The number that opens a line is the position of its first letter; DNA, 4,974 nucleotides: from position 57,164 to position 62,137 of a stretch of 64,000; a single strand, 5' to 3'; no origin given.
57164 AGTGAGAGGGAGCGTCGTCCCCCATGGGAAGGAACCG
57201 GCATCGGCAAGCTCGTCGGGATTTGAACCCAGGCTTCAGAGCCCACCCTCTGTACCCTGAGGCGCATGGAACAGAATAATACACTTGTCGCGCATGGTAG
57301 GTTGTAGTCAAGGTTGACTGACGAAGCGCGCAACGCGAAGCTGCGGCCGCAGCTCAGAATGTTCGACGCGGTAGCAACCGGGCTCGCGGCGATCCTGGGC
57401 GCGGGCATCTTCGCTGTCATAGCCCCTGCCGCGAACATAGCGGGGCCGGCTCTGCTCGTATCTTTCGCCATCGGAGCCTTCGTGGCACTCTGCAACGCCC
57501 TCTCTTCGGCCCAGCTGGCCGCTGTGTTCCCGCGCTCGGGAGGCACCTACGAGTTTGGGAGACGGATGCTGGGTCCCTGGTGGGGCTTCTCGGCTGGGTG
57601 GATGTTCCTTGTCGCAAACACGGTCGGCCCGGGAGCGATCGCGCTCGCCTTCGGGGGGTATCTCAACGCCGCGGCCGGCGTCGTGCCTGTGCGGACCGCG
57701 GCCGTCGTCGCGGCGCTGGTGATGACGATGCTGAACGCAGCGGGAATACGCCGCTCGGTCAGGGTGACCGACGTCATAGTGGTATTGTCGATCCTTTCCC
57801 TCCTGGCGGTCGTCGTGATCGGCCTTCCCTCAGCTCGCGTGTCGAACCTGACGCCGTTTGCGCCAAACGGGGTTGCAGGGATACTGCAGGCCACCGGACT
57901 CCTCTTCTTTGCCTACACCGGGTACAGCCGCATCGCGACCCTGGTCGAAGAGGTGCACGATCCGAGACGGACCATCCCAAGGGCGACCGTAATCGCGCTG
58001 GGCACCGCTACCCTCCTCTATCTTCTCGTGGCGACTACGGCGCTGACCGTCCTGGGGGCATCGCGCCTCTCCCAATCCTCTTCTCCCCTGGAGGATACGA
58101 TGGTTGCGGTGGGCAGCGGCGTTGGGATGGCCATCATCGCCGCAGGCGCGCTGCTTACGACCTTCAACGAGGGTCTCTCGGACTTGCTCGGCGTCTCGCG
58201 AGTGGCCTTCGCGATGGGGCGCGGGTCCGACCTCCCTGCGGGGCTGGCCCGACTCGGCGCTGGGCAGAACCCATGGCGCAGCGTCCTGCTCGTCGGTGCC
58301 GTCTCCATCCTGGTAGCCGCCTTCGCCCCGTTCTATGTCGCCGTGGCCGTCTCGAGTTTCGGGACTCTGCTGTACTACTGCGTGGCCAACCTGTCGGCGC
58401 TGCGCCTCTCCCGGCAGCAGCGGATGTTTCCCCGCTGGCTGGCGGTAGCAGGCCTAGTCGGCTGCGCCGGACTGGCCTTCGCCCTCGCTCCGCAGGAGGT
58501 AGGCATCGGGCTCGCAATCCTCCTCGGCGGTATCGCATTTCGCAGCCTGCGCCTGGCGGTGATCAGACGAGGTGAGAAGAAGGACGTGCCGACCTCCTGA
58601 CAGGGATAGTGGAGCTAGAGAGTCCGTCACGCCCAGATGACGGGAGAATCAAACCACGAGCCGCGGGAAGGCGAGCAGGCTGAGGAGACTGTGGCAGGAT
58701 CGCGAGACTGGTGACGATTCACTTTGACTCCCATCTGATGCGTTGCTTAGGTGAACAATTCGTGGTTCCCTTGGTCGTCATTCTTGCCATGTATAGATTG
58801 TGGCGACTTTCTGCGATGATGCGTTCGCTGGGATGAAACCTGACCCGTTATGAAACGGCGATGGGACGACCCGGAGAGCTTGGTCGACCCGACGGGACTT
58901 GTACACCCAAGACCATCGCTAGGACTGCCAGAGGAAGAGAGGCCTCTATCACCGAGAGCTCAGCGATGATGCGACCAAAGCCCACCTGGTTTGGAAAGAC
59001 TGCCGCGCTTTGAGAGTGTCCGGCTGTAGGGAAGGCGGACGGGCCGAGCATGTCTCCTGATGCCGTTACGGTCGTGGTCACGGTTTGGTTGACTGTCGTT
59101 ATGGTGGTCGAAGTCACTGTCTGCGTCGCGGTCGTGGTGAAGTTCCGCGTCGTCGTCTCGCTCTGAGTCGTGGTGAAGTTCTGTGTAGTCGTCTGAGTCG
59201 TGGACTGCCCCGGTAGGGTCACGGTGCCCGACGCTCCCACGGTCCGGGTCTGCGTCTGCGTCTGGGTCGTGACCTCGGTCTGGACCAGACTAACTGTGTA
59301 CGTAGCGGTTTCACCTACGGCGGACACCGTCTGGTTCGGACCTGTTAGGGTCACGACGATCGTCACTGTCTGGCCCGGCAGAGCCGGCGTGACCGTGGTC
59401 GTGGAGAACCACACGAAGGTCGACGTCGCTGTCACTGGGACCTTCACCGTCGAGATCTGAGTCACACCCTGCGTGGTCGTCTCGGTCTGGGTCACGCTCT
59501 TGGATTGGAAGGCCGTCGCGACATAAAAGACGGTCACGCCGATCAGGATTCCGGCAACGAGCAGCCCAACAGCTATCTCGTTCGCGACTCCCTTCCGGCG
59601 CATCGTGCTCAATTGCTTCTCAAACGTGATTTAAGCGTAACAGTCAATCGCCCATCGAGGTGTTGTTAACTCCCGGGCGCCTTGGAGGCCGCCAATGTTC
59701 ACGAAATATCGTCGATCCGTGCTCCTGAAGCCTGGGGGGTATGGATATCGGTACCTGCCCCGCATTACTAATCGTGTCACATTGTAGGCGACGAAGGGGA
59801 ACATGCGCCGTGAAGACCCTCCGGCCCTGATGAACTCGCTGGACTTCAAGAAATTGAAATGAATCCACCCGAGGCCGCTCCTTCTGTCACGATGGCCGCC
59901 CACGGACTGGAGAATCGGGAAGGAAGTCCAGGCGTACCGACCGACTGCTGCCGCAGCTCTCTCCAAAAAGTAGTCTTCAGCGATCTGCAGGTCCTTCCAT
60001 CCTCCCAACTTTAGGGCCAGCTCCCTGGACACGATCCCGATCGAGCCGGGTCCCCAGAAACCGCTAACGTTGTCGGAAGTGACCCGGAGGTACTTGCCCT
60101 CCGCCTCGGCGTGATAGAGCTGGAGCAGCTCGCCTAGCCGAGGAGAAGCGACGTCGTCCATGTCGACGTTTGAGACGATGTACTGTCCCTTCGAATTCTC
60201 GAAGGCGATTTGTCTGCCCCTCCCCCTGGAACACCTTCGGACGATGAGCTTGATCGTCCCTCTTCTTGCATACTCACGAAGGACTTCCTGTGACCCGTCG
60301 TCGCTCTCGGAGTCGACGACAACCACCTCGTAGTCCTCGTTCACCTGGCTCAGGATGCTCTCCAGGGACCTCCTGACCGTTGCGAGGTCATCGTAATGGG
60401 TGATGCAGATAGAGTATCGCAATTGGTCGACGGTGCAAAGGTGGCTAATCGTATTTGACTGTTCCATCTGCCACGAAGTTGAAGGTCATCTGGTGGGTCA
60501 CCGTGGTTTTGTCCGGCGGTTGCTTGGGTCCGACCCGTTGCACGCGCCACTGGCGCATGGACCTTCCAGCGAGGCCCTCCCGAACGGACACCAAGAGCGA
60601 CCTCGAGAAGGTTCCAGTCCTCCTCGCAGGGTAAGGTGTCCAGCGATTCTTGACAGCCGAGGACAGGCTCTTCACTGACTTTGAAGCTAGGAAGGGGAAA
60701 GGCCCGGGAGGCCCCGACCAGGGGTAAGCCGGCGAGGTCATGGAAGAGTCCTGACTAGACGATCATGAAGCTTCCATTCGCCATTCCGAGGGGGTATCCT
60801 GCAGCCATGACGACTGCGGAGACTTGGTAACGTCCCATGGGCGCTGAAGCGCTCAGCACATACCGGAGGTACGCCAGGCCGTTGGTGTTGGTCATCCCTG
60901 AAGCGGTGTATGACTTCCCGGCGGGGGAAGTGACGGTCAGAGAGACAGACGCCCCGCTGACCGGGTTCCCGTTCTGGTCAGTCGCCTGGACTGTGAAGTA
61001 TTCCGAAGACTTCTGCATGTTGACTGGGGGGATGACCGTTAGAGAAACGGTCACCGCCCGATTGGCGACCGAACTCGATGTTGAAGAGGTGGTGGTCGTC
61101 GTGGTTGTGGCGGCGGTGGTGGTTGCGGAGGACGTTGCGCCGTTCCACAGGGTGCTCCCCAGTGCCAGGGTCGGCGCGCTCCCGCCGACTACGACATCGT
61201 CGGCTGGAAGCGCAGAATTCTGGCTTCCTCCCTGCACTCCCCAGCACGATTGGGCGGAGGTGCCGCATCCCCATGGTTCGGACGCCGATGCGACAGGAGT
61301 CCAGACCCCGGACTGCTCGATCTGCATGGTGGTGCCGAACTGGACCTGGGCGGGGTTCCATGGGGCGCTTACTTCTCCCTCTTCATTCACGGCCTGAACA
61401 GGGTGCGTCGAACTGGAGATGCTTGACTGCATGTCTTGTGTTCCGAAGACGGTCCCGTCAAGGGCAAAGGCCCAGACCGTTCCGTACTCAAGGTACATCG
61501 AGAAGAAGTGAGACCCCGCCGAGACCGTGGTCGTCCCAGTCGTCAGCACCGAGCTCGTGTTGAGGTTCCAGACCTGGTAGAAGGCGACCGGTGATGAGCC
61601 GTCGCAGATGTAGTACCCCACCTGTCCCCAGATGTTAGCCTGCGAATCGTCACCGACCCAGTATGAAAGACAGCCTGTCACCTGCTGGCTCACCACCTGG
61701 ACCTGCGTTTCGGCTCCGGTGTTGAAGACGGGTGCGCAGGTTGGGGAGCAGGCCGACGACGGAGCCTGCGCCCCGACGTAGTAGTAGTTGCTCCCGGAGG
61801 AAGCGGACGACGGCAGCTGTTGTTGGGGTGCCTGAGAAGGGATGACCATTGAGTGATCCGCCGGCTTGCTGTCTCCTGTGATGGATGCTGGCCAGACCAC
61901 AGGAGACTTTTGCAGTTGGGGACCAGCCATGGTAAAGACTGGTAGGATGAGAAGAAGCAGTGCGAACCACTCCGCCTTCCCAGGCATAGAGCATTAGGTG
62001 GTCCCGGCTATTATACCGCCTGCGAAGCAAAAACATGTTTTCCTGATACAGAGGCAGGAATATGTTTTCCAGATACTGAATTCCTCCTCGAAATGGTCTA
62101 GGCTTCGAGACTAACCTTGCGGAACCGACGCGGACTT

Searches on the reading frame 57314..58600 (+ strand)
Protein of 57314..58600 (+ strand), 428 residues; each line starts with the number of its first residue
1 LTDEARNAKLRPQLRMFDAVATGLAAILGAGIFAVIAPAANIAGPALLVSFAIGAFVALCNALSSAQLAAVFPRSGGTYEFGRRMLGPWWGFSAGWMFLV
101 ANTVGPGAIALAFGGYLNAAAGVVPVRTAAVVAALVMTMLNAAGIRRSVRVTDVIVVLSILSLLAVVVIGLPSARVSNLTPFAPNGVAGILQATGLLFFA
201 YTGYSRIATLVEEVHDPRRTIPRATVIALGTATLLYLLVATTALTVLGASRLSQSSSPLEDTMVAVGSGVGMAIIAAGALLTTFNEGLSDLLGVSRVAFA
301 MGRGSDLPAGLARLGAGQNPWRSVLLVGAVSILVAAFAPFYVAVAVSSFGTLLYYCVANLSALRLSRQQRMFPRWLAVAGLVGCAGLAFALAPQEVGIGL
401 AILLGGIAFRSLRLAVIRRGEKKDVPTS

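Call 47: search_protein_families(library=ncbifam, proteins=[window:57314-58600:+], max_evalue=0.00001)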
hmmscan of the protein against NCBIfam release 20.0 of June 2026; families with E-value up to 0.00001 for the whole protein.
window:57314-58600:+ (428 aa): 28 families (the best 25 are shown)
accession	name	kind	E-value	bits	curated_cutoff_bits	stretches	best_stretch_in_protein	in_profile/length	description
TIGR00909.1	2A0306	subfamily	1.1e-66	225.5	556.8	1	10-369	1-377/429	amino acid transporter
NF053761.1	BrChAATpBcaP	equivalog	4.4e-55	187.5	690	1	4-378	14-408/460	branched-chain amino acid transporter BcaP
TIGR00906.1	2A0303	subfamily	1.3e-39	136.1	681.7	2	129-365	168-426/602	cationic amino acid transport permease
TIGR00911.1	2A0308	subfamily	5.4e-32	110.9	701.8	1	8-377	42-428/505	L-type amino acid transporter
TIGR00908.1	2A0305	equivalog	5.7e-32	111.2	381.75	1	48-393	43-398/442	ethanolamine permease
TIGR00905.1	2A0302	subfamily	1.6e-23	83.3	409.05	1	14-392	9-408/473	basic amino acid/polyamine antiporter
NF008245.0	PRK11021.1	equivalog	3.2e-20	72.5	284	1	22-396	16-394/419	L-methionine/branched-chain amino acid transporter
TIGR01773.1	GABAperm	equivalog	1.2e-18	67.2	678.1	1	10-371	10-391/452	GABA permease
NF007876.0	PRK10580.1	equivalog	1.9e-14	53.4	736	1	17-341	14-351/457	proline-specific permease ProY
NF007929.0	PRK10644.1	equivalog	2.6e-13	49.5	574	1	26-353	22-363/445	arginine/agmatine antiporter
NF007594.0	PRK10238.1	equivalog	5.4e-13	48.7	848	1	20-360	20-369/456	aromatic amino acid transporter AroP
TIGR00913.1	2A0310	subfamily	7.6e-13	48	578.7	1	198-367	208-392/480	amino acid permease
NF007602.0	PRK10249.1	equivalog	1.7e-12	47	851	1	23-360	32-378/458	phenylalanine transporter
NF008466.1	PRK11357.1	equivalog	2.6e-12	46.4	800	1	10-334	6-345/446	fructoselysine/psicoselysine transporter FrlA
TIGR03428.1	ureacarb_perm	hypoth_equivalog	3.9e-11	42.5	740.45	1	9-357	10-382/475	permease, urea carboxylase system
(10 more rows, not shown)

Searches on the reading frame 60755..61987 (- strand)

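Call 47: search_protein_families(library=ncbifam, proteins=[window:60755-61987:-], max_evalue=0.00001)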
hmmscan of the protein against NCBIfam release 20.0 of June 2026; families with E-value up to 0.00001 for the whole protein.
window:60755-61987:- (410 aa): 0 families

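Call 57: search_protein_families(library=pfam, proteins=[window:60755-61987:-], max_evalue=0.0001)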
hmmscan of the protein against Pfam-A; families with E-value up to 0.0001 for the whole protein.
window:60755-61987:- (410 aa): 2 families
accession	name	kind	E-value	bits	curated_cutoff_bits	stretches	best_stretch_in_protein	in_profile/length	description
PF02369.22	Big_1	-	6.8e-07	29.8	34.9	1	329-377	19-67/93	Bacterial Ig-like domain (group 1)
PF01835.25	MG2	-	5.2e-06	27.2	32.8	1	331-392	19-81/96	MG2 domain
